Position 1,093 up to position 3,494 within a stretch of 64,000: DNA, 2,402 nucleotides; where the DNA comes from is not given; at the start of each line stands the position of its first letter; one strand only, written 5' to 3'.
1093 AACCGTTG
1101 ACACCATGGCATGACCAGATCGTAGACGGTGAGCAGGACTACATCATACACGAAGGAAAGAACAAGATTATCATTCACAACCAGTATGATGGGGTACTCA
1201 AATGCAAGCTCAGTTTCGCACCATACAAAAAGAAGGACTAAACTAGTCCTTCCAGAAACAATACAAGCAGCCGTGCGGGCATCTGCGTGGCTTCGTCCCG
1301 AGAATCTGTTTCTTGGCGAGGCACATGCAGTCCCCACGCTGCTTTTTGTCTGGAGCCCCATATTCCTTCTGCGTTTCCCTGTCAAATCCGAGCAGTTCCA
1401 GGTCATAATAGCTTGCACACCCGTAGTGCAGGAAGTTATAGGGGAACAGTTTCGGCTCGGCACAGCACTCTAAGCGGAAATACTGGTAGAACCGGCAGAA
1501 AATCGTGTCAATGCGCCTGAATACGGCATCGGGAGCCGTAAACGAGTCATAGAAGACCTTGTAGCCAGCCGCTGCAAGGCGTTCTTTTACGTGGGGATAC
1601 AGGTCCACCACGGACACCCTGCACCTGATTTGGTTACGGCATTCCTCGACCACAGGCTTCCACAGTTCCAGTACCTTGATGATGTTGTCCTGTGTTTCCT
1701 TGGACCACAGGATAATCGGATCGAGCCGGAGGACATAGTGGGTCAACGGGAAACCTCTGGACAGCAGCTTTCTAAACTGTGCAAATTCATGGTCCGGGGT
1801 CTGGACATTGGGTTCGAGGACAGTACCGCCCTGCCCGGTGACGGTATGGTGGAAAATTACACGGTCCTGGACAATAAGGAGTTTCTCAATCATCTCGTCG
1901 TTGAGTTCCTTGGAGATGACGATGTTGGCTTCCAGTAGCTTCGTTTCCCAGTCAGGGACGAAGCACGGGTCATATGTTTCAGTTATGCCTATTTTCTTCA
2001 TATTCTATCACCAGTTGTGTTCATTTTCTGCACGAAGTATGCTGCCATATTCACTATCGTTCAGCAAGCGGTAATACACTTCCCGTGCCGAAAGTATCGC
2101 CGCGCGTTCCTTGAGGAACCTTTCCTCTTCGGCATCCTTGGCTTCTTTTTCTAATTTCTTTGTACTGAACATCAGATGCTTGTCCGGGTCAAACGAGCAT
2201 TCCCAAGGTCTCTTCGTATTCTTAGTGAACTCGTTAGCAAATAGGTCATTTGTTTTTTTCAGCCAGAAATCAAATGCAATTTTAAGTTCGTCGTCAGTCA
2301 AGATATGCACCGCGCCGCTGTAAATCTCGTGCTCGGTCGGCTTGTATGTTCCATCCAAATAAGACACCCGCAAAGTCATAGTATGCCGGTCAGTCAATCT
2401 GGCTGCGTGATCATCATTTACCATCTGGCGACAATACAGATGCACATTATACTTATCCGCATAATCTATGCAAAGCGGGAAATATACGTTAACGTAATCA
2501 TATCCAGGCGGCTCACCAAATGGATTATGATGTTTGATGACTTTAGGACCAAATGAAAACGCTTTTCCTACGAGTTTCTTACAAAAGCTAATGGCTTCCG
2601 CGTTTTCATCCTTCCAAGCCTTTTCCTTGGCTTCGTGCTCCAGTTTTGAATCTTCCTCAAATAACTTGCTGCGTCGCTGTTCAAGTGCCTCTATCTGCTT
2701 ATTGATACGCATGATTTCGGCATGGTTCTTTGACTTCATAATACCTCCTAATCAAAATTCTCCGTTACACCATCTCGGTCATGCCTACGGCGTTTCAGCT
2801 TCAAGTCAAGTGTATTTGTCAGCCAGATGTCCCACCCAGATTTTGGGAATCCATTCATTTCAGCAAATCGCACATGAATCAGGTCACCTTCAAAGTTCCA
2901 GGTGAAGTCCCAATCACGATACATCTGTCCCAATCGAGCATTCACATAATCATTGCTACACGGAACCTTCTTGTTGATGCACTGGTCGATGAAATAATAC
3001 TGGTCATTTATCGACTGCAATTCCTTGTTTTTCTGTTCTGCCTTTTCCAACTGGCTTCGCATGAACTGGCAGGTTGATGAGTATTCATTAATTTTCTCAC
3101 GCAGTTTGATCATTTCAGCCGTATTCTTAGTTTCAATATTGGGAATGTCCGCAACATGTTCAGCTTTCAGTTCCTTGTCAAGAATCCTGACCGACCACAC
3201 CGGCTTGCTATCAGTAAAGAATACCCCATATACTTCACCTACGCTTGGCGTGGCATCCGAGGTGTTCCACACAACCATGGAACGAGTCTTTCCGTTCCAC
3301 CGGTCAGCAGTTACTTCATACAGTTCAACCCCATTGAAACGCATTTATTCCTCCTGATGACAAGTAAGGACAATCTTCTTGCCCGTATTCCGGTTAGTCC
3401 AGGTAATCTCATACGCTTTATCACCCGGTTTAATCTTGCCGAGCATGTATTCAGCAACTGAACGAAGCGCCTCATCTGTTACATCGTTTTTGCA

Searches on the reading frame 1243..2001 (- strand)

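Call 27: search_protein_families(library=pfam, proteins=[window:1243-2001:-], max_evalue=0.1)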
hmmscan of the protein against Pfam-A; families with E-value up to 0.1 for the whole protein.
window:1243-2001:- (252 aa): 1 family
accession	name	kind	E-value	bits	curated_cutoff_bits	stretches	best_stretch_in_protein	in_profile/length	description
PF08902.16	DUF1848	-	1.3e-19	71.5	30.5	1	30-249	55-261/262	Domain of unknown function (DUF1848)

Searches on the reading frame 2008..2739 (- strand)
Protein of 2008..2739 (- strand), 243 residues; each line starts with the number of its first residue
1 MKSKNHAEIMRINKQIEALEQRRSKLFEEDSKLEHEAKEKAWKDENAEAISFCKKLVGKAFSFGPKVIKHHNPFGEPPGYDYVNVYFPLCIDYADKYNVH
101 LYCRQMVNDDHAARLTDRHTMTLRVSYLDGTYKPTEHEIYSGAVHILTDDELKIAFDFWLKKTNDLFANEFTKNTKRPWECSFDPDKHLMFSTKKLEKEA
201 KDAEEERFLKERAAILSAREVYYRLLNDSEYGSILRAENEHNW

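Call 27: search_protein_families(library=pfam, proteins=[window:2008-2739:-], max_evalue=0.1)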
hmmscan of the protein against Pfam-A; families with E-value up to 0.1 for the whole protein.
window:2008-2739:- (243 aa): 2 families
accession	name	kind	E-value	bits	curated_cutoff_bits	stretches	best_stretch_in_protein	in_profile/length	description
PF18343.7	SH3_14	-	0.0014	19.2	25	1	136-190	77-129/134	Dda helicase SH3 domain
PF07362.18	CcdA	-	0.0083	16.9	22.4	0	35-60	36-61/71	Post-segregation antitoxin CcdA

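Call 77: find_encoding_contigs(protein=window:2008-2739:-, flank=10000, max_places=2)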
Protein window:2008-2739:- (243 aa): 10 contigs read that carry it; 2 places shown.
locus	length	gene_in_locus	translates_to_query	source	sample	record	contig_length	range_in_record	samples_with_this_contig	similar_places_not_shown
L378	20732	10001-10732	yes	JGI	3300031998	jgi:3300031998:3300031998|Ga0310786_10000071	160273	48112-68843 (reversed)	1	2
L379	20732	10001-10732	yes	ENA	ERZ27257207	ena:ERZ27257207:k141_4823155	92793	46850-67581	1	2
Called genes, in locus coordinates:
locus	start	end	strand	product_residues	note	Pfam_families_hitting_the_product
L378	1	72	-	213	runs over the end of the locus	-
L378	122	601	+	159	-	-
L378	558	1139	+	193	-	-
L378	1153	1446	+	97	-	-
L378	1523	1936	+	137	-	-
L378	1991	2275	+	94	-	-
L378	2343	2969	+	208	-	-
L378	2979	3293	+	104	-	-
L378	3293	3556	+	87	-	-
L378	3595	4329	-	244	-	-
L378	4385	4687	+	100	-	-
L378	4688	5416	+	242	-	-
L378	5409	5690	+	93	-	-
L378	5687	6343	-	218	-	PF25311:WDGH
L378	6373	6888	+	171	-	-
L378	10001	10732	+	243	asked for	-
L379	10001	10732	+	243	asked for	-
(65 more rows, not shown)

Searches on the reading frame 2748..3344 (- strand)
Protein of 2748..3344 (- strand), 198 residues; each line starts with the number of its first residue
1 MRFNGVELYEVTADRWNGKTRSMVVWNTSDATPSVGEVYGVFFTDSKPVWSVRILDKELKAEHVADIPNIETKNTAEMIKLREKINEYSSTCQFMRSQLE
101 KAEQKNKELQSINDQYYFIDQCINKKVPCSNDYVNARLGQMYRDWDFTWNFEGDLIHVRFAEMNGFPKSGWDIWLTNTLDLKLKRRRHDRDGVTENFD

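Call 27: search_protein_families(library=pfam, proteins=[window:2748-3344:-], max_evalue=0.1)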
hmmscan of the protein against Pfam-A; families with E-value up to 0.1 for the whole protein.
window:2748-3344:- (198 aa): 1 family
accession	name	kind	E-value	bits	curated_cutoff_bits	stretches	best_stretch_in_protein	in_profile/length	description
PF09302.16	XLF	-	0.036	14.8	24.6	1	38-96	24-78/115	XLF N-terminal domain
